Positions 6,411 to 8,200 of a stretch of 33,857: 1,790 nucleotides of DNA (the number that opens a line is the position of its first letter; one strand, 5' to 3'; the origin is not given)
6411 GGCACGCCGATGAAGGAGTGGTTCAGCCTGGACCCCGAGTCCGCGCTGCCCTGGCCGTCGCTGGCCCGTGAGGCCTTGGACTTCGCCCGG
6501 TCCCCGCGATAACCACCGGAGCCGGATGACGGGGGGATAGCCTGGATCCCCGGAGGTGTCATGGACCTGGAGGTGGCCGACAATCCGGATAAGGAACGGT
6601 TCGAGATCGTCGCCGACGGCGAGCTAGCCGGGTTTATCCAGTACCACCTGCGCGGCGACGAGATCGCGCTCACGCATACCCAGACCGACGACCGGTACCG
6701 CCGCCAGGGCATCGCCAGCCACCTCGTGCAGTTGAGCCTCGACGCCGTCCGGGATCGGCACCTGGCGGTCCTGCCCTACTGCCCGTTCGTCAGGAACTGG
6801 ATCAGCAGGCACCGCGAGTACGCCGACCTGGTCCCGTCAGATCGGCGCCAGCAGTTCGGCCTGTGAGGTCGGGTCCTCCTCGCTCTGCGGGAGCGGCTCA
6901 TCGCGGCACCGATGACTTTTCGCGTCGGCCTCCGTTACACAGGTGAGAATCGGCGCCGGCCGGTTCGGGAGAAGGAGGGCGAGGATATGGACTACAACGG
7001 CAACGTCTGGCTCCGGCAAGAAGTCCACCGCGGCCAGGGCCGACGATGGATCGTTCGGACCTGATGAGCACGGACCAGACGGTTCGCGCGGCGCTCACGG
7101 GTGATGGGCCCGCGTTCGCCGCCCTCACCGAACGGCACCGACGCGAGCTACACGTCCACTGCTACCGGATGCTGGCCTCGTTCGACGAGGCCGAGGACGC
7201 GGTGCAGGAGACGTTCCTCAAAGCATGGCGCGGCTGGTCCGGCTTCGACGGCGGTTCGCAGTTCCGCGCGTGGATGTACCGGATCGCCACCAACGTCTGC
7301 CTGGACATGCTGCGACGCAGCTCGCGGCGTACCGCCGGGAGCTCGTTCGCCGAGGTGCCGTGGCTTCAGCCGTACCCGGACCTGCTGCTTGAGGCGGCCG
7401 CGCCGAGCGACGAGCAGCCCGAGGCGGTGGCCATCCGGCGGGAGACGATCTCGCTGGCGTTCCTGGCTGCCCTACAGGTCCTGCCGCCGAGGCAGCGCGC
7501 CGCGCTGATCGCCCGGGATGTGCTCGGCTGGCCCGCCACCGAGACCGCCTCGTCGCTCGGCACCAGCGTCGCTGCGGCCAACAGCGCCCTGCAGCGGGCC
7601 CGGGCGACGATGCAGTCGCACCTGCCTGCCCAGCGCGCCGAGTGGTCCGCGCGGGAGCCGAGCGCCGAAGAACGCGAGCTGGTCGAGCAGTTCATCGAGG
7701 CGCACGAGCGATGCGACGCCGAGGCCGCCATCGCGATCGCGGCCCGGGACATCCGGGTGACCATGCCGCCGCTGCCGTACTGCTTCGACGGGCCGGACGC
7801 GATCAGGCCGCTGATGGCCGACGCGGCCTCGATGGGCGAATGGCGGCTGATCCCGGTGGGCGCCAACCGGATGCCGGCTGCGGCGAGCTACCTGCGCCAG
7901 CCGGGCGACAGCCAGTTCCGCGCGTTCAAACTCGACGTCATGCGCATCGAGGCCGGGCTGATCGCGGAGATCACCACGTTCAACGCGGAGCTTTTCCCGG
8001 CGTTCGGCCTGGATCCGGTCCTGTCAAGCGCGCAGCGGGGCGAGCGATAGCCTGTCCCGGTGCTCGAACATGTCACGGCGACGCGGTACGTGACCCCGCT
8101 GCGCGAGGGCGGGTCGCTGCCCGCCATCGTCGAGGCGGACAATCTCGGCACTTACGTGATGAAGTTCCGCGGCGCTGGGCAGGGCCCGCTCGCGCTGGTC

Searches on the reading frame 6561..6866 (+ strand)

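Call 26: search_protein_families(library=pfam, proteins=[window:6561-6866:+], max_evalue=0.001)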
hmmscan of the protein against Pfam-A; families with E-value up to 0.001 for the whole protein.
window:6561-6866:+ (101 aa): 4 families
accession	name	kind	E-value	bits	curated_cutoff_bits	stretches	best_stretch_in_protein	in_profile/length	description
PF14542.12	Acetyltransf_CG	-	1.5e-24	86.3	30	1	13-90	1-80/80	GCN5-related N-acetyl-transferase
PF00583.31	Acetyltransf_1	-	1.1e-07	32.5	20.7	1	8-71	27-96/116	Acetyltransferase (GNAT) family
PF13673.13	Acetyltransf_10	-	0.00017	22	23.6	1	14-68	34-85/128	Acetyltransferase (GNAT) domain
PF13508.13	Acetyltransf_7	-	0.00022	22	27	1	17-61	7-54/84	Acetyltransferase (GNAT) domain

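Call 75: search_protein_families(library=padloc, proteins=[window:6561-6866:+], max_evalue=0.00001)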
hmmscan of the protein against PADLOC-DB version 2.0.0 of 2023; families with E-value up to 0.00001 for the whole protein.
window:6561-6866:+ (101 aa): 0 families

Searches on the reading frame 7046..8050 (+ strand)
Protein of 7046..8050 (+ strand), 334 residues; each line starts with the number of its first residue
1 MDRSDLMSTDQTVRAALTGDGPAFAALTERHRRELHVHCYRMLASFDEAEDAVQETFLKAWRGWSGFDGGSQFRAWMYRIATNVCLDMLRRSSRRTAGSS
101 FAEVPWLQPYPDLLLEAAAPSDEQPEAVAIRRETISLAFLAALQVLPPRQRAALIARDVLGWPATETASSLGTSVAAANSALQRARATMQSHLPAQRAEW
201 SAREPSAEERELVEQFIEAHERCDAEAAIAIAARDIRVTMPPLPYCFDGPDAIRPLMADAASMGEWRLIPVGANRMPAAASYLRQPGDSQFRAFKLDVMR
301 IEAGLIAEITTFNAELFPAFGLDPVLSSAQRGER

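Call 3: search_protein_families(library=pfam, proteins=[window:7046-8050:+], max_evalue=0.01)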
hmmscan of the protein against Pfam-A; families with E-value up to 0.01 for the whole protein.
window:7046-8050:+ (334 aa): 5 families
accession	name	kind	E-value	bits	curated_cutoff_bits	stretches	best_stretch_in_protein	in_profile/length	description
PF04542.20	Sigma70_r2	-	3e-20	72.2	24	1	28-95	2-71/71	Sigma-70 region 2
PF08281.18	Sigma70_r4_2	-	3.3e-14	52.7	25.7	1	137-189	2-54/54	Sigma-70, region 4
PF12680.13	SnoaL_2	-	1.6e-05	25.9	27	1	213-309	1-102/102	SnoaL-like domain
PF04545.22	Sigma70_r4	-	0.00013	21.9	24.1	1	142-187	1-46/50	Sigma-70, region 4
PF22029.2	PhyR_sigma2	-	0.0024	18.3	27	1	45-80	18-53/55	Sigma2 domain of PhyR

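Call 4: search_protein_families(library=ncbifam, proteins=[window:7046-8050:+], max_evalue=0.01)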
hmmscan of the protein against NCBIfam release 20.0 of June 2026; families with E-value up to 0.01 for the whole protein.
window:7046-8050:+ (334 aa): 83 families (the best 25 are shown)
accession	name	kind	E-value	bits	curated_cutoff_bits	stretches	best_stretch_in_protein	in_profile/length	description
NF006089.0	PRK08241.1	subfamily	3.2e-111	371.7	240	1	10-326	10-340/343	RNA polymerase subunit sigma-70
TIGR02960.1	SigX5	hypoth_equivalog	2.6e-106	355.5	264.75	1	19-322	2-322/322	RNA polymerase sigma-70 factor, TIGR02960 family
NF007225.0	PRK09643.1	equivalog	4.7e-32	111.3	190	1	8-210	13-199/204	RNA polymerase sigma factor SigM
NF007214.0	PRK09636.1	subfamily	1.8e-29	102.8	271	1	27-238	9-202/293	RNA polymerase sigma factor SigJ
TIGR02957.1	SigX4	subfamily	2.1e-28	99.3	323.25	1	29-236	4-193/281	RNA polymerase sigma-70 factor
NF004113.0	PRK05602.1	equivalog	4.8e-28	98.2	208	1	12-197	35-205/211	RNA polymerase sigma factor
NF008888.0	PRK11922.1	equivalog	3.6e-26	92.2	204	1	9-195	17-198/231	RNA polymerase sigma factor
NF009166.1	PRK12513.1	equivalog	1.1e-25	90.5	206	1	16-196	16-189/193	RNA polymerase sigma factor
TIGR02937.1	sigma70-ECF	superfamily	1.7e-23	83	42.9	1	23-193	2-165/165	sigma-70 family RNA polymerase sigma factor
NF007223.0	PRK09641.1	equivalog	3.4e-23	82.4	209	1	10-193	6-184/187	RNA polymerase sigma factor SigW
TIGR02989.1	Sig-70_gvs1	subfamily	9.2e-22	77.7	124.55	1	23-190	2-155/158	RNA polymerase sigma-70 factor, Rhodopirellula/Verrucomicrobium family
NF009171.0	PRK12518.1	equivalog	7.9e-21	74.7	208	1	8-196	13-187/191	RNA polymerase sigma factor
NF009190.0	PRK12538.1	equivalog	1.4e-20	74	303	1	17-196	58-222/233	RNA polymerase sigma factor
NF009176.0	PRK12524.1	equivalog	5.6e-20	72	264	1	18-200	22-191/196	RNA polymerase sigma factor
NF007229.0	PRK09647.1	equivalog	6.6e-20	71.4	265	1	18-199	40-208/220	RNA polymerase sigma factor SigE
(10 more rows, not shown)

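Call 5: search_protein_families(library=padloc, proteins=[window:7046-8050:+], max_evalue=0.1)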
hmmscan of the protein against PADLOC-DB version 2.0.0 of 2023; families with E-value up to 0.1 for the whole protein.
window:7046-8050:+ (334 aa): 0 families
